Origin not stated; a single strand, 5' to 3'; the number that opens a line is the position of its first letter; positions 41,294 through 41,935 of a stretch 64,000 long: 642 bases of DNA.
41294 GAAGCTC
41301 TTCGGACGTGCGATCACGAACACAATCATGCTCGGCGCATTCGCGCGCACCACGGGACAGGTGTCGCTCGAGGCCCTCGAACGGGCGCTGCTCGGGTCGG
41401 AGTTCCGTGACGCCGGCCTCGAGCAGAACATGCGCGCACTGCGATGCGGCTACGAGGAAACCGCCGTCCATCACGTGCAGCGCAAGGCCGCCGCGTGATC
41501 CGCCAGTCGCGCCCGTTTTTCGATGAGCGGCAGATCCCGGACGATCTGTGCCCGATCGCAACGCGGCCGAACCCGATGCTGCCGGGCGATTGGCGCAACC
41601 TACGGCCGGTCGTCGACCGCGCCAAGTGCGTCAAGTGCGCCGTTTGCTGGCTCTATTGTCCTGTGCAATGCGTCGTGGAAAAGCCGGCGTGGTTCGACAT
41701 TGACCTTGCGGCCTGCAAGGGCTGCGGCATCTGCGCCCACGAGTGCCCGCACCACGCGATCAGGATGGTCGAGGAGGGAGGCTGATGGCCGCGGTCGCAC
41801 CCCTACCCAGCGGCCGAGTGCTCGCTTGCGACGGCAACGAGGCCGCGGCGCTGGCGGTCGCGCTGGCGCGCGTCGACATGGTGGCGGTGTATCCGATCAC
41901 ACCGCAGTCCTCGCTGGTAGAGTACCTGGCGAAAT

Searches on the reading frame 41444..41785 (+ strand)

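Call 74: search_protein_families(library=pfam, max_evalue=0.001, proteins=[window:41444-41785:+])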
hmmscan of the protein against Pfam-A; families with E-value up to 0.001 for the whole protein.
window:41444-41785:+ (113 aa): 8 families
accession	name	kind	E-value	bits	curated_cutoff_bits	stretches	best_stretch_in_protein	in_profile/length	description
PF00037.32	Fer4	-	4.8e-09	36.1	21.1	1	86-107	3-24/24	4Fe-4S binding domain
PF14697.11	Fer4_21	-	3.8e-08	33.8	35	1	56-108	2-59/59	4Fe-4S dicluster domain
PF12837.12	Fer4_6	-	2.7e-07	30.6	25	1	85-106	3-24/24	4Fe-4S binding domain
PF12797.12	Fer4_2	-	1.9e-06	27.9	24.5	1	86-102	5-21/22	4Fe-4S binding domain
PF13484.11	Fer4_16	-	3e-05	25.2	30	0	91-109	2-20/66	4Fe-4S double cluster binding domain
PF12838.12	Fer4_7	-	3.6e-05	24.6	27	1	91-111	2-22/52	4Fe-4S dicluster domain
PF13187.11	Fer4_9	-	4.2e-05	23.9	27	0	61-106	1-52/52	4Fe-4S dicluster domain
PF13237.11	Fer4_10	-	4.3e-05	23.8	25.5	0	86-105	4-27/53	4Fe-4S dicluster domain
